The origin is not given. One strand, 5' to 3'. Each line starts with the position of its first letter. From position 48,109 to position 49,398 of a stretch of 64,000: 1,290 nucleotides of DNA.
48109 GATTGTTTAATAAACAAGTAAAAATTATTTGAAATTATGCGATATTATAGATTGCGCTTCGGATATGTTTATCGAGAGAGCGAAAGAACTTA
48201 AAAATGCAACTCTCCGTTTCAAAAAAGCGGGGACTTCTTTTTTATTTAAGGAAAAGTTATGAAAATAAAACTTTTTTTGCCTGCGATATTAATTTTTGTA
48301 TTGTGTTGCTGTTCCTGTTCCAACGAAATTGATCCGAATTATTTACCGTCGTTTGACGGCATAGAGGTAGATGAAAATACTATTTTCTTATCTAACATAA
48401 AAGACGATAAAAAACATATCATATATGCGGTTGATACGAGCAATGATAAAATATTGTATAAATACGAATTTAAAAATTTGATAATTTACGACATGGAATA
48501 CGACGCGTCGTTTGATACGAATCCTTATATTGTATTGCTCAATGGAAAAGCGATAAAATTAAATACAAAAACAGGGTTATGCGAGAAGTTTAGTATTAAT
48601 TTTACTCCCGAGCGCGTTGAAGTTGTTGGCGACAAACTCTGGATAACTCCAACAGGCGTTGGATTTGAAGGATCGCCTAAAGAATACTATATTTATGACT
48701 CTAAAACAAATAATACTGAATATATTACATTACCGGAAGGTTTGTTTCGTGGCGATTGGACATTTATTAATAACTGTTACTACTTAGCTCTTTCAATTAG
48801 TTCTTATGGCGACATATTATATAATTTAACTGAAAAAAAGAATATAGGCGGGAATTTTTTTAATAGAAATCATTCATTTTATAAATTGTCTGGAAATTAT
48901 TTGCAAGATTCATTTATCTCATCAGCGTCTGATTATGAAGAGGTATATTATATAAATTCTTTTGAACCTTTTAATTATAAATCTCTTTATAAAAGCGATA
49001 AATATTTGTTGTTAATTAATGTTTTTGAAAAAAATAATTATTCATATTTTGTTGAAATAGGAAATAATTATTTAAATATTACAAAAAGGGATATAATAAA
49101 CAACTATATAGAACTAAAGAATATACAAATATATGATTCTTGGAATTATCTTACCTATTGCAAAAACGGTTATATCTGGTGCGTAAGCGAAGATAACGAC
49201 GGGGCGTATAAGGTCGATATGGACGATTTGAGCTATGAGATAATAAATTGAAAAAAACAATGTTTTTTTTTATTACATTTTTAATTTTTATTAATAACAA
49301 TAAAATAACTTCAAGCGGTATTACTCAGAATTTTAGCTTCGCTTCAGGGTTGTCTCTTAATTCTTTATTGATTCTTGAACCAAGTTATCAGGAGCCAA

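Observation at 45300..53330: Mosaic array of a two-gene surface-protein cassette with conserved ends, divergent middles and silent gene fragments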

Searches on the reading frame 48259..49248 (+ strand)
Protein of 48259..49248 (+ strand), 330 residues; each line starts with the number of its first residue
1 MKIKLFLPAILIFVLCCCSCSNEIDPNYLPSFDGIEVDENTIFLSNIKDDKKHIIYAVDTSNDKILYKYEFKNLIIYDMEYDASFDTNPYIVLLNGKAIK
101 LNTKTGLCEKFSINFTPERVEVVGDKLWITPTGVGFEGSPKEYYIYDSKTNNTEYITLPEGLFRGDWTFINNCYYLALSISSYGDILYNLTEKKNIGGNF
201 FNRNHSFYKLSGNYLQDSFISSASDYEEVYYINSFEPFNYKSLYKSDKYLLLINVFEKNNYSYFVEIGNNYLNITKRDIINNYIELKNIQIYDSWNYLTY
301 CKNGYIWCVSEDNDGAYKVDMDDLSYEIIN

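Call 9: search_protein_families(library=pfam, proteins=[window:48259-49248:+], max_evalue=0.1)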
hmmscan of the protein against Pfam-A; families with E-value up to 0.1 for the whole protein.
window:48259-49248:+ (330 aa): 0 families

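Call 10: search_protein_families(library=ncbifam, proteins=[window:48259-49248:+], max_evalue=0.1)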
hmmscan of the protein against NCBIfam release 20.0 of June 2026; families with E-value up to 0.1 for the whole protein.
window:48259-49248:+ (330 aa): 0 families

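Call 11: find_homologous_proteins(query=window:48259-49248:+)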
Query window:48259-49248:+ (330 aa): 16 proteins with E <= 0.001 among 1099 candidates.
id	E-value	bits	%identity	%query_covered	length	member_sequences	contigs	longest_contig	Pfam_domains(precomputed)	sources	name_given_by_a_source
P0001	6.2e-219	744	100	100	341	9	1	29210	-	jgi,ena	-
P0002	1.4e-127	444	63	100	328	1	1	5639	-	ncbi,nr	ncbi:MAG: hypothetical protein KA885_08575 [Spirochaetes bacterium]|nr:hypothetical protein [Spiroch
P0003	4.1e-122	426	63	95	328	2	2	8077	-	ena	-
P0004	3.7e-117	409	60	100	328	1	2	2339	-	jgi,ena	-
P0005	9.8e-113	395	59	95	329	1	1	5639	-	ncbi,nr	ncbi:MAG: hypothetical protein KA885_08570 [Spirochaetes bacterium]|nr:hypothetical protein [Spiroch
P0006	4.0e-91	324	49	98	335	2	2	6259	-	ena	-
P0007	4.0e-81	291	47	99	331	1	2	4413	-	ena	-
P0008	1.3e-77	279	46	98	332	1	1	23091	-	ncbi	-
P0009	2.6e-77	279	46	100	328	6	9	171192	-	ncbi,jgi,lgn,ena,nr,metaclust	ncbi:MAG TPA: hypothetical protein PKK13_04125 [Spirochaetota bacterium]|jgi:hypothetical protein|nr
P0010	9.5e-76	273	46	98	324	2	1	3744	-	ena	-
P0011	2.7e-73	265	45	99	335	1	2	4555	-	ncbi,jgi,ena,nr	ncbi:MAG TPA: hypothetical protein PK771_05535 [Spirochaetota bacterium]|nr:hypothetical protein [Sp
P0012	4.6e-73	265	45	99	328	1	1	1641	-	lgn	-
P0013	4.0e-69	252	46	85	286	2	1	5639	-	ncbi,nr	ncbi:MAG: hypothetical protein KA885_08565 [Spirochaetes bacterium]|nr:hypothetical protein [Spiroch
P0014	1.1e-67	247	46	98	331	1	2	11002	-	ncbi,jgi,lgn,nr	ncbi:MAG: hypothetical protein KA885_04580 [Spirochaetes bacterium]|nr:hypothetical protein [Spiroch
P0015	1.8e-66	243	44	100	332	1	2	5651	-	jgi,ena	-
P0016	4.2e-35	140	36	95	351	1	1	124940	-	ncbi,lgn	-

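Call 14: find_encoding_contigs(protein=P0002, flank=10000, max_places=6)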
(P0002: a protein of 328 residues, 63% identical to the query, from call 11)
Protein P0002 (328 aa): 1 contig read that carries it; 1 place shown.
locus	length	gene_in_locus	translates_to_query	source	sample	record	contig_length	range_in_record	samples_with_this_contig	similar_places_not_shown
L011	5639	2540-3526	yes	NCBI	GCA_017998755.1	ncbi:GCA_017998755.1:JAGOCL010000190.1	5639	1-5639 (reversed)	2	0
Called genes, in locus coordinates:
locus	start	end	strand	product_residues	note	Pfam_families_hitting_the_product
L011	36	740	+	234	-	-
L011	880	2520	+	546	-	-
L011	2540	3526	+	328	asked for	-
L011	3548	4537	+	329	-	-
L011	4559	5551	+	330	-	-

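Call 18: find_encoding_contigs(protein=P0016, flank=10000, max_places=3)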
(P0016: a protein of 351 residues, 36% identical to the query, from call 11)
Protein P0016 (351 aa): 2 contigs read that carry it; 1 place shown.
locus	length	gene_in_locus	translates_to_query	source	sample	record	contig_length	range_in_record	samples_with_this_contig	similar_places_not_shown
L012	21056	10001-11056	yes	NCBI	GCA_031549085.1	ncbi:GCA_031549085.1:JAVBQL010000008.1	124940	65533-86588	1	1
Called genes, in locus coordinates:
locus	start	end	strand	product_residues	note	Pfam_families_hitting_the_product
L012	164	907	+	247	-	PF00565:SNase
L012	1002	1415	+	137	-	-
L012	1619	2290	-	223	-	-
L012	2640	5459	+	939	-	PF02463:SMC_N (faint), PF03193:RsgA_GTPase (faint), PF13175:AAA_15 (faint), PF13191:AAA_16 (faint), PF13476:AAA_23 (faint), PF17760:UvrA_inter, PF17755:UvrA_DNA-bind, PF00005:ABC_tran, +2 more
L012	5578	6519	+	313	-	-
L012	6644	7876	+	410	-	-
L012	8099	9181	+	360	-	-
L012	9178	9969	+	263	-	-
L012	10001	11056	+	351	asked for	-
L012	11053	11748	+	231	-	-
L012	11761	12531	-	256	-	-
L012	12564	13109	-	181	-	PF00753:Lactamase_B, PF23023:Anti-Pycsar_Apyc1 (weak)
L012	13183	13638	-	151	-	PF02580:Tyr_Deacylase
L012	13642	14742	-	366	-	-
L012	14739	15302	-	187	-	PF08207:EFP_N, PF01132:EFP, PF09285:Elong-fact-P_C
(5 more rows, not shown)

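Call 19: find_encoding_contigs(protein=P0008, flank=10000, max_places=3)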
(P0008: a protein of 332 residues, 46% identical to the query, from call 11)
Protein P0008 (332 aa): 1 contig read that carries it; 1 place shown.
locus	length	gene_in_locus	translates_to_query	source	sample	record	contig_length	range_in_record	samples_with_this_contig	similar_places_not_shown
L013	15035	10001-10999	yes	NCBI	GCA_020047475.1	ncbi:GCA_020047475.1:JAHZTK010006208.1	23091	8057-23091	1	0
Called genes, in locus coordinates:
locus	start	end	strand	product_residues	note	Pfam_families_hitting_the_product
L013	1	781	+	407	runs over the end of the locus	PF01420:Methylase_S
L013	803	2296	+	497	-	-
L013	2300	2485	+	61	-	-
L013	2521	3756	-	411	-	-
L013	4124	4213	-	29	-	-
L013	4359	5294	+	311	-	PF01656:CbiA, PF02374:ArsA_ATPase (faint), PF06564:CBP_BcsQ (weak), PF13614:AAA_31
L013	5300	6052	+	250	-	PF01672:Plasmid_parti_N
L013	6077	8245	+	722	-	PF07695:7TMR-DISM_7TM (weak), PF02518:HATPase_c, PF14501:HATPase_c_5 (weak), PF00072:Response_reg, PF00196:GerE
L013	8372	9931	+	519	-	-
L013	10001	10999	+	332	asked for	-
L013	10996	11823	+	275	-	-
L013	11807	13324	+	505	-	PF03415:Peptidase_C11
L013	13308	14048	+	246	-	PF14808:TMEM164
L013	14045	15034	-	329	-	?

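Call 20: find_encoding_contigs(protein=P0014, flank=10000, max_places=3)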
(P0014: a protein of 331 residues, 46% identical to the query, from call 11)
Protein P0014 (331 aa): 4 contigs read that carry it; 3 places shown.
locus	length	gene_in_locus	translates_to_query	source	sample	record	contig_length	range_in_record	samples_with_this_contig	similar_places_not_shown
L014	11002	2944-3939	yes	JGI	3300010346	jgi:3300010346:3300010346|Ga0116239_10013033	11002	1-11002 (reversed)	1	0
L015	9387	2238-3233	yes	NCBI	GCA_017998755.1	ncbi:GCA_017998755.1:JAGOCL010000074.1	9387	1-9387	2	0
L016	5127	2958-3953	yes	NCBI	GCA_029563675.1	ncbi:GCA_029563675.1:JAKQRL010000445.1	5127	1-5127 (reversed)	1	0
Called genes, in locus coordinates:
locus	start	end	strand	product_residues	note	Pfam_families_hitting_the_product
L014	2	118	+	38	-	?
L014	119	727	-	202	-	PF14848:HU-DNA_bdg, PF18291:HU-HIG (faint), PF14734:DUF4469 (weak)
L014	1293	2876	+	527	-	-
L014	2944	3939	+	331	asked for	-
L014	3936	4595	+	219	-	-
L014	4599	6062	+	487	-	PF03415:Peptidase_C11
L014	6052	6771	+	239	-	PF14808:TMEM164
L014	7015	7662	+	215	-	-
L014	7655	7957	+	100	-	-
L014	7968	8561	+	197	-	PF06541:ABC_trans_CmpB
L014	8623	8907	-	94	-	-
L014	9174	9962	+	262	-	PF12686:DUF3800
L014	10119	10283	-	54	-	-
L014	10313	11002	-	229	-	?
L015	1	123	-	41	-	?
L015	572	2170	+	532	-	-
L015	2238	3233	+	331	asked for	-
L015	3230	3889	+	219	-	-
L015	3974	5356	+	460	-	PF03415:Peptidase_C11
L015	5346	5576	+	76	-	-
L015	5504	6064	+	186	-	PF14808:TMEM164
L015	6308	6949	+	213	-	-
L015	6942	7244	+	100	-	-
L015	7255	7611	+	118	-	-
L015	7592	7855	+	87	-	PF06541:ABC_trans_CmpB (weak)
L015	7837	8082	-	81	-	-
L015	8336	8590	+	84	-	-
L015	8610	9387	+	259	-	PF13181:TPR_8 (faint), PF21033:RMD1-3 (faint), PF00515:TPR_1 (faint), PF07719:TPR_2 (faint), PF13174:TPR_6 (faint), PF13424:TPR_12 (faint), PF14559:TPR_19 (faint), PF13414:TPR_11 (faint)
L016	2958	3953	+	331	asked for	-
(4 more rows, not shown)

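Call 22: find_related_loci(query=A1, collection=genome_contigs, flank=8000)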
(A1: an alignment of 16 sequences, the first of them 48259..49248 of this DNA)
Query A1 (330 aa) in genome_contigs; peptide patterns used: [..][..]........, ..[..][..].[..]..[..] (x = any residue, [..] = any of these).
49 stretches matched a pattern; 6 encode a relative of the query (tblastn E <= 1e-3); 6 distinct loci.
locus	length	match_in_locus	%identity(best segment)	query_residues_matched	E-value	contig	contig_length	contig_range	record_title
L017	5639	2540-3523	63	1-330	3e-131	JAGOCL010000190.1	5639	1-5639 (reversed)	MAG: Spirochaetes bacterium isolate Go_SlDig_bin_318 Go_SlDig_47772_length_5639_cov_6.736756, whole genome shotgun seque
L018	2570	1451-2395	44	17-329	4e-80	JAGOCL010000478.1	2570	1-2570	MAG: Spirochaetes bacterium isolate Go_SlDig_bin_318 Go_SlDig_169071_length_2570_cov_5.247237, whole genome shotgun sequ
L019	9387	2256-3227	46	6-329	2e-73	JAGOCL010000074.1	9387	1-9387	MAG: Spirochaetes bacterium isolate Go_SlDig_bin_318 Go_SlDig_22689_length_9387_cov_8.545464, whole genome shotgun seque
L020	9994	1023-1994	39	1-329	1e-73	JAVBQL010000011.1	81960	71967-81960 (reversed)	MAG: Spirochaetota bacterium isolate EPI_MAG_00166 c_000010680261, whole genome shotgun sequence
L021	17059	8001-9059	34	1-330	3e-45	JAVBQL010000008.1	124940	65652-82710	MAG: Spirochaetota bacterium isolate EPI_MAG_00166 c_000000721685, whole genome shotgun sequence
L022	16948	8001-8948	36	17-330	2e-41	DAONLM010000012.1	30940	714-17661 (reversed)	MAG TPA_asm: Spirochaetota bacterium isolate AMR_MDS_3687 NODE_1306_length_30940_cov_10.297620, whole genome shotgun seq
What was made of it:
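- On Borrelia hermsii vmp-type whole-gene replacement (UHS/DHS): The rest of this genome could not be searched, because the genome collection did not return this MAG (call 22).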

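Call 30: find_encoding_contigs(protein=P0010, flank=10000, max_places=3)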
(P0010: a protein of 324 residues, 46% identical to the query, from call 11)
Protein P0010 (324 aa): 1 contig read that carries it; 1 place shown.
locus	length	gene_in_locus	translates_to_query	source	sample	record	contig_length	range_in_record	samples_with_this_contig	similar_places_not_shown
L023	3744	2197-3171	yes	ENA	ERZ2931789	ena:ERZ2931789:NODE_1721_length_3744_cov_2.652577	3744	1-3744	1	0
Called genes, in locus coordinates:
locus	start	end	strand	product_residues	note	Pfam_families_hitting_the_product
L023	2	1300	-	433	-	?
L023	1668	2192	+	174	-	-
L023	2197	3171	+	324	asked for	-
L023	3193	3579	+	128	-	-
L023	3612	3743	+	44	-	?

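Call 32: find_encoding_contigs(protein=P0003, flank=10000, max_places=3)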
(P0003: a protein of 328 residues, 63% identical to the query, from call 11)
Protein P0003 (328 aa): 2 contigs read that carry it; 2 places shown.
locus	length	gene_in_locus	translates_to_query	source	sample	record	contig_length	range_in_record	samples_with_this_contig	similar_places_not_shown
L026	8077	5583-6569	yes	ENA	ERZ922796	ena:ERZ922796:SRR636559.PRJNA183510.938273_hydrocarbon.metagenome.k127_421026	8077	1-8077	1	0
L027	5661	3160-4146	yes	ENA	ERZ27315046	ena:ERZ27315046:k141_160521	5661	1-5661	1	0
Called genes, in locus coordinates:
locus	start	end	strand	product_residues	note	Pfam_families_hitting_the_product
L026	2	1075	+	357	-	?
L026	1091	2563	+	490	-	PF03977:OAD_beta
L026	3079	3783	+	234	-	-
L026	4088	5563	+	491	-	-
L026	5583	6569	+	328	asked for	-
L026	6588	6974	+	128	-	-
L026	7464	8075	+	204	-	?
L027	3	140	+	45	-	?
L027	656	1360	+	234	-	-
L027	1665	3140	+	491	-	-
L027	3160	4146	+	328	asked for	-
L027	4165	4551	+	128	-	-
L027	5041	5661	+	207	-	?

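Call 34: predict_structure(alignment_id=A1)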
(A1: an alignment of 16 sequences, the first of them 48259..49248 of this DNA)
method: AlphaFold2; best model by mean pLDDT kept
length: 330 residues; sequences in the alignment: 16
mean_pLDDT: 88.2   pTM: 0.84
mean pLDDT of the five models: 88.2, 88.2, 88.2, 88.1, 86.0
residues with pLDDT >= 90: 218; 70-90: 77; 50-70: 25; < 50: 10
segments of 3 or more residues with pLDDT < 50: 16-23
pLDDT, mean of each block of 10 residues (from residue 1): 55 51 62 90 78 86 91 85 94 93 93 96 97 92 97 95 96 96 91 92 89 93 84 96 88 95 92 95 95 77 94 87 95
secondary structure, 60 per line:
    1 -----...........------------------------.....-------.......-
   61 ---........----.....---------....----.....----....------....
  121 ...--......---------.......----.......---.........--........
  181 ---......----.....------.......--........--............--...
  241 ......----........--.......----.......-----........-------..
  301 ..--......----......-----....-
elements in order: H6-16 E41-45 E53-59 E64-71 E76-80 E90-93 E98-102 E107-110 E117-123 E126-131 E141-147 E152-158 E162-170 E173-180 E184-189 E194-198 E205-211 E214-221 E224-235 E238-246 E251-258 E261-267 E272-278 E284-291 E299-302 E305-310 E315-320 E326-329
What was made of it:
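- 48259..49251 (+): A1, a 330-aa beta-propeller lipoprotein. No promoter of its own was detected. AlphaFold2 pLDDT 88, all-beta, about 28 strands (call 34).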
